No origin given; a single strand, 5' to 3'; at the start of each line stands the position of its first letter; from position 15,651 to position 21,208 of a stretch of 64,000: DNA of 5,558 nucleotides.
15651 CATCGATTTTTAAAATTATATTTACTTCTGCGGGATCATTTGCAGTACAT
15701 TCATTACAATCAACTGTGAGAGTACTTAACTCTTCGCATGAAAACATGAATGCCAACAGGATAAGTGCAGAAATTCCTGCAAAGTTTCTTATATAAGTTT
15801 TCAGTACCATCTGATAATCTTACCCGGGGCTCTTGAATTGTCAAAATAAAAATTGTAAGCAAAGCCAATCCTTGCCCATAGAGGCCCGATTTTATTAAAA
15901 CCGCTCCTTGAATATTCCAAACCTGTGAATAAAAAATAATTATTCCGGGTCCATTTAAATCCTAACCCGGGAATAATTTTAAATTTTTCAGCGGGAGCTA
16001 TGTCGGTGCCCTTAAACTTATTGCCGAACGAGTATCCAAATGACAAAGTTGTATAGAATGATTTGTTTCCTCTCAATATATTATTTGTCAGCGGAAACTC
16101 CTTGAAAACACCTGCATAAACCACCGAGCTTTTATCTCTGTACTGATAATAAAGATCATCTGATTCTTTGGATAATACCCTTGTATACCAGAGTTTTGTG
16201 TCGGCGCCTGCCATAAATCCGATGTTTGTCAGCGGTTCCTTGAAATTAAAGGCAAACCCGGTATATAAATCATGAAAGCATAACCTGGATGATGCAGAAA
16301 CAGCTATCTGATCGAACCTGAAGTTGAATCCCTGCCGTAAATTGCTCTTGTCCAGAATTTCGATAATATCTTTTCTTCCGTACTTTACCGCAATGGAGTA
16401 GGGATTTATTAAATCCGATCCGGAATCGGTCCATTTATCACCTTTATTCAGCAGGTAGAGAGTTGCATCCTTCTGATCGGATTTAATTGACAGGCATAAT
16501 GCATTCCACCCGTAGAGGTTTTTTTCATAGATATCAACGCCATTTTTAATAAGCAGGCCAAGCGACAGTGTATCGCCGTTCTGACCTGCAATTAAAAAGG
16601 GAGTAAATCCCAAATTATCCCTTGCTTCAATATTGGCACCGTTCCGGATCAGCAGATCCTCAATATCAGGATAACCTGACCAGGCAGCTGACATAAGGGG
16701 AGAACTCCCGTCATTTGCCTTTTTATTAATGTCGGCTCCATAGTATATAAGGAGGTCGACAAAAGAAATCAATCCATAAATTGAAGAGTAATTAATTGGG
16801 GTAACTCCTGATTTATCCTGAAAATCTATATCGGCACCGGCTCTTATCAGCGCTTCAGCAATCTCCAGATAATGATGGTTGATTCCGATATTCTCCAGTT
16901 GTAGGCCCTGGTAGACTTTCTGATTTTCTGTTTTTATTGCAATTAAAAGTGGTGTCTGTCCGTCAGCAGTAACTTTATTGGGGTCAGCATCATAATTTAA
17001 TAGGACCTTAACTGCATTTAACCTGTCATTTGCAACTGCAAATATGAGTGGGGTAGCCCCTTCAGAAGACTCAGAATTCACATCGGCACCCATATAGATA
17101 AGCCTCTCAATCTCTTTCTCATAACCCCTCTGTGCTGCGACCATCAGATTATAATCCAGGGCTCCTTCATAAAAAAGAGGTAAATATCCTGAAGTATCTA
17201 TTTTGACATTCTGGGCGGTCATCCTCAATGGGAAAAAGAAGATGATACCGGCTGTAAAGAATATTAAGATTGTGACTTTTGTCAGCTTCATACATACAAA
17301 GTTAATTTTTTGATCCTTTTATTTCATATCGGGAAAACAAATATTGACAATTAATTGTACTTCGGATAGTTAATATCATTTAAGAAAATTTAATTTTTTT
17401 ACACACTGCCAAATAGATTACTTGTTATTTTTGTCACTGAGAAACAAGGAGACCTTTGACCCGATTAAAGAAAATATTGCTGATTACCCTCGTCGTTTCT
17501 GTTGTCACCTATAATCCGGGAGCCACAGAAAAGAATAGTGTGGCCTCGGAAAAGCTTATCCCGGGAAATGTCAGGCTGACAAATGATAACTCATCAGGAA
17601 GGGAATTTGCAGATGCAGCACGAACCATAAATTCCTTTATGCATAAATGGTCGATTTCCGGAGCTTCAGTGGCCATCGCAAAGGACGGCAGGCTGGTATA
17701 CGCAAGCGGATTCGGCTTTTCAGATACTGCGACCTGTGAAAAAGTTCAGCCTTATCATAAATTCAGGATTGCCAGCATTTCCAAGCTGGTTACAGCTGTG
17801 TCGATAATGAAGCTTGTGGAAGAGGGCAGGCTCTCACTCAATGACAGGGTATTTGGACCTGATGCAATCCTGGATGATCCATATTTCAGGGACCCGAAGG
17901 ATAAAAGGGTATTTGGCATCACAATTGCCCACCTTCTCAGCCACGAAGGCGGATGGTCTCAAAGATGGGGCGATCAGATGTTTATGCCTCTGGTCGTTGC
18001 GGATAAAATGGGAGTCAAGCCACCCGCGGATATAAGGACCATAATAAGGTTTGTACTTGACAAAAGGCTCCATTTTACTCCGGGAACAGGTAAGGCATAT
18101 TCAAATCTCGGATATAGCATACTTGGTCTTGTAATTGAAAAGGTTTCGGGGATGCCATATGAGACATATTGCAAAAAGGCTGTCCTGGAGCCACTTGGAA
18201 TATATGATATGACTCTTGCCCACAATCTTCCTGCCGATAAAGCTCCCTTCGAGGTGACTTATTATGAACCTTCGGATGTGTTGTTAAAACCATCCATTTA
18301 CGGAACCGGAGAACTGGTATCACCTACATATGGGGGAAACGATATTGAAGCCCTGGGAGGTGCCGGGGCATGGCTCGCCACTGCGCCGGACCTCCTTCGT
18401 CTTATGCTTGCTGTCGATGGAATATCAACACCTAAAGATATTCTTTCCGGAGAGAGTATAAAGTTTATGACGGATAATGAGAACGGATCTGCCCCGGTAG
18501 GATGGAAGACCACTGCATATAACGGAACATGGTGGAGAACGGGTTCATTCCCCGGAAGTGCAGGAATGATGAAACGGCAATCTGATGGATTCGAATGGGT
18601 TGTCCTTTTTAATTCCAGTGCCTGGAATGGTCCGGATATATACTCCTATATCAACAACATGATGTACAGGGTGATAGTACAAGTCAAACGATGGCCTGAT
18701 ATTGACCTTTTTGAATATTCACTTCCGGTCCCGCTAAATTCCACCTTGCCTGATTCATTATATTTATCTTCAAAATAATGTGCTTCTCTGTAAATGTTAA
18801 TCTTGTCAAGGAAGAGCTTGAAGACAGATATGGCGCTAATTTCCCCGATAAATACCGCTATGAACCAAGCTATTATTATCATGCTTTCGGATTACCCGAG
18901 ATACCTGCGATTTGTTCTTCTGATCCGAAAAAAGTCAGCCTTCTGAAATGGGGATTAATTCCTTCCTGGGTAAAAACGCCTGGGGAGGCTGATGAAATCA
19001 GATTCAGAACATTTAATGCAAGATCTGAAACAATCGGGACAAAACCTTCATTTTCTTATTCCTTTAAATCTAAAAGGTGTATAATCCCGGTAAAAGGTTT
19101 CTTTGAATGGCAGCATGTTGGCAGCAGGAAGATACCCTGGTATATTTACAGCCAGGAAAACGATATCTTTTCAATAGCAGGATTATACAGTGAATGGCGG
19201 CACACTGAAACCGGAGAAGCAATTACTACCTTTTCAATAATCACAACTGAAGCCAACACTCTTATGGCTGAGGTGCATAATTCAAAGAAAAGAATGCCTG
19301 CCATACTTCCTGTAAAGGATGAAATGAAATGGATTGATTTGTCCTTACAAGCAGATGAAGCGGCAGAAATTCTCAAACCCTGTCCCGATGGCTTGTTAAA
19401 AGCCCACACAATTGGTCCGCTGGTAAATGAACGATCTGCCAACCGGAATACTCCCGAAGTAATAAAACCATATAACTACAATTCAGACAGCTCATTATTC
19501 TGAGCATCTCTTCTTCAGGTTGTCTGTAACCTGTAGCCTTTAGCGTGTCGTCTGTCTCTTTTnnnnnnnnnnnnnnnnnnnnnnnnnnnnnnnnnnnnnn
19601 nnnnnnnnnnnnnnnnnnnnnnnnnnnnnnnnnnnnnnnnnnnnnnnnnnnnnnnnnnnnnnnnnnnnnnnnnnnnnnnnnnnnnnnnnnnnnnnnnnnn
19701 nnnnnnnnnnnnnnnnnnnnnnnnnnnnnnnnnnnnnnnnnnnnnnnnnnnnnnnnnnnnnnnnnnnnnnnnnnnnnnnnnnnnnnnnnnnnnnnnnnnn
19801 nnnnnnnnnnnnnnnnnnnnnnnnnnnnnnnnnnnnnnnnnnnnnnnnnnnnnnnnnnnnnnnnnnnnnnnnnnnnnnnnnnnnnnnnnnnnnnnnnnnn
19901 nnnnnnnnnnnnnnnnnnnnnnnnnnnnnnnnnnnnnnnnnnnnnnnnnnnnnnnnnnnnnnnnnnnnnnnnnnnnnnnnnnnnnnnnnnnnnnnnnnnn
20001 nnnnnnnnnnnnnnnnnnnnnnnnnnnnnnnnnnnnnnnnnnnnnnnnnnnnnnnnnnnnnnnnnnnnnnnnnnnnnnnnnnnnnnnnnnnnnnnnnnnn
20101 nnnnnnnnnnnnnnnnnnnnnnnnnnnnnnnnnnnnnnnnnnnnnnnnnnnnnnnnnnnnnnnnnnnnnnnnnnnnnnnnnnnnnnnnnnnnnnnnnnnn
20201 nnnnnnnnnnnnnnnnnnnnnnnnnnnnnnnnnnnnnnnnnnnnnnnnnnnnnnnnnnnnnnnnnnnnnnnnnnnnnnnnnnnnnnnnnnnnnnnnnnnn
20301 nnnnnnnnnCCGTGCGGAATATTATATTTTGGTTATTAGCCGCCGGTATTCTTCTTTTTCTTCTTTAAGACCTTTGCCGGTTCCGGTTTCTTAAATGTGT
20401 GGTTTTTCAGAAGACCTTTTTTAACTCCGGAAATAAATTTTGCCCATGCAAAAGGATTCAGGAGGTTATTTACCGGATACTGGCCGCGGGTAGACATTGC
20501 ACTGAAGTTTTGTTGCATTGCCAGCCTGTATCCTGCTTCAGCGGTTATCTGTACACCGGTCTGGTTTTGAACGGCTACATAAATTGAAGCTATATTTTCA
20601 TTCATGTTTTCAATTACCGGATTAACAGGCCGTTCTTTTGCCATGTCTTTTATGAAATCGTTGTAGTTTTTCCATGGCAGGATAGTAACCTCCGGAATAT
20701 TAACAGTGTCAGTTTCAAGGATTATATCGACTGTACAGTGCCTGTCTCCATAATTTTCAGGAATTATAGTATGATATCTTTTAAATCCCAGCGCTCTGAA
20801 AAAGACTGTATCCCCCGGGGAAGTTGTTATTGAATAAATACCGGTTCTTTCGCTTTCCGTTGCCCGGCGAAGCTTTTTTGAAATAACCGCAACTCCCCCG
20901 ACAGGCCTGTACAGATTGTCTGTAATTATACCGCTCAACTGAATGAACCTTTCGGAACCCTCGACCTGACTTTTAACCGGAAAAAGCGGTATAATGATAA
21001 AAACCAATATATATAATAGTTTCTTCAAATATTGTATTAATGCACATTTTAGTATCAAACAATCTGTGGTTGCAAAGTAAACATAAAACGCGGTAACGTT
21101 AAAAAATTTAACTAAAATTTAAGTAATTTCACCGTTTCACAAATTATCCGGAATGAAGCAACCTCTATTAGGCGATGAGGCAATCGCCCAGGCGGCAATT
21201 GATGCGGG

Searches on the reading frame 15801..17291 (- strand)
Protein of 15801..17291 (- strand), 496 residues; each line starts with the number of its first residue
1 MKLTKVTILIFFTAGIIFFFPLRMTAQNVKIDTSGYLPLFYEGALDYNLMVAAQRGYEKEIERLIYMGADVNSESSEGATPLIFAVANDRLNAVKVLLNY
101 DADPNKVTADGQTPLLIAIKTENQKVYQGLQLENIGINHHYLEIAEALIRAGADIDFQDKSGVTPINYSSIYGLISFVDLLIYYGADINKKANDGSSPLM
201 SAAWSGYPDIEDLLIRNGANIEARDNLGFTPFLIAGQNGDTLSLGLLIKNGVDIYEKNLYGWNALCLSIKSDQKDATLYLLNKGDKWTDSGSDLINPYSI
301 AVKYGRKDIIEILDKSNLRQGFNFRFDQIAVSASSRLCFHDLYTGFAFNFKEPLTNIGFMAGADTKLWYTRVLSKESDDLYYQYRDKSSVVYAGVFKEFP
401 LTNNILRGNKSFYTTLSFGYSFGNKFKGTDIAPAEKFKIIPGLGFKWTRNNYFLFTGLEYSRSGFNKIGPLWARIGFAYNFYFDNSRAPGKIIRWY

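Call 12: search_protein_families(library=pfam, proteins=[window:15801-17291:-])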
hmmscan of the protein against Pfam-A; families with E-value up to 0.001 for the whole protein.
window:15801-17291:- (496 aa): 7 families
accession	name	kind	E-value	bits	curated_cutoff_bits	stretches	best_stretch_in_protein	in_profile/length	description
PF12796.13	Ank_2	-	3.9e-39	133.5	27.3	3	49-131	1-80/90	Ankyrin repeats (3 copies)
PF00023.36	Ank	-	1.4e-32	110.3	21.1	2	194-226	1-33/33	Ankyrin repeat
PF13637.12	Ank_4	-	1.6e-28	98.6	22.7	2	49-98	1-50/50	Ankyrin repeats (many copies)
PF13857.12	Ank_5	-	1e-21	77.2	27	1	69-118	7-56/56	Ankyrin repeats (many copies)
PF13606.12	Ank_3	-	8e-18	62.9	22.3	0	78-105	2-29/30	Ankyrin repeat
PF24521.3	Ank_KRIT1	-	7.3e-06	26.2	80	0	41-133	14-106/149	KRIT1 ankyrin-repeats domain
PF23745.1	ANK_LRRK2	-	9.7e-06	25.9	27.5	0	60-127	46-109/130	LRRK2 ANK repeat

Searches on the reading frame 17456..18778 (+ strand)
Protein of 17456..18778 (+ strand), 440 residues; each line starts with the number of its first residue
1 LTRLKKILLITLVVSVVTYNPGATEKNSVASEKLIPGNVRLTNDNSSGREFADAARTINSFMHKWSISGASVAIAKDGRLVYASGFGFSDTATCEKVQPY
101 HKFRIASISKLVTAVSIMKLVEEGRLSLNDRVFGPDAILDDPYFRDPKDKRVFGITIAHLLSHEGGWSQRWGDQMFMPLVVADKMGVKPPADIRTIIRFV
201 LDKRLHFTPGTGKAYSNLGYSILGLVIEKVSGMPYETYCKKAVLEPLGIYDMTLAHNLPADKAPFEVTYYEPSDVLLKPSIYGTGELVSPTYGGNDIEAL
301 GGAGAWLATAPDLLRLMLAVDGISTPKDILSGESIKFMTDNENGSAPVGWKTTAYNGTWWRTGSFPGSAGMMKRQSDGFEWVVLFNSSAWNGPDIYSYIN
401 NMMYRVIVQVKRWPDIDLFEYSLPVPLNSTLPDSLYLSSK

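Call 12: search_protein_families(library=pfam, proteins=[window:17456-18778:+])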
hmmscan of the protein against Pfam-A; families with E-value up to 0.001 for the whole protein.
window:17456-18778:+ (440 aa): 1 family
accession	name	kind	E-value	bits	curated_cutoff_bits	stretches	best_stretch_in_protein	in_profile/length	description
PF00144.29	Beta-lactamase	-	1.3e-51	176.2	27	1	55-394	2-317/329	Beta-lactamase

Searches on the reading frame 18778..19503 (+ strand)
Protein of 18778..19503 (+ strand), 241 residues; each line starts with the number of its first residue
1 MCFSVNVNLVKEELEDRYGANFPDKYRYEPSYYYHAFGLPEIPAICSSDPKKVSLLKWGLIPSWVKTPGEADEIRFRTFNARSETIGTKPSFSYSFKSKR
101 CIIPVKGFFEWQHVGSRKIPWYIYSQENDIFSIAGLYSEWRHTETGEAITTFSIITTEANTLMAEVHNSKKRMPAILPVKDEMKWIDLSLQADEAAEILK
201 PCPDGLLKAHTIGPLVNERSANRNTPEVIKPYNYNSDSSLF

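Call 12: search_protein_families(library=pfam, proteins=[window:18778-19503:+])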
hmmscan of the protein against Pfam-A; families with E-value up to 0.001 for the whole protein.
window:18778-19503:+ (241 aa): 1 family
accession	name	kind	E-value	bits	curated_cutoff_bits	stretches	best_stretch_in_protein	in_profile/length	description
PF02586.19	SRAP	-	5.5e-53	180.1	27.1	1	1-218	1-213/214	SOS response associated peptidase (SRAP)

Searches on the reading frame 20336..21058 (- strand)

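Call 12: search_protein_families(library=pfam, proteins=[window:20336-21058:-])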
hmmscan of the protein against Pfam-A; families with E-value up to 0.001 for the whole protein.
window:20336-21058:- (240 aa): 1 family
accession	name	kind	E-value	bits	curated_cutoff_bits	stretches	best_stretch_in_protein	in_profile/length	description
PF13715.12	CarbopepD_reg_2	-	4.8e-06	27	32.2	1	41-126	1-88/88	CarboxypepD_reg-like domain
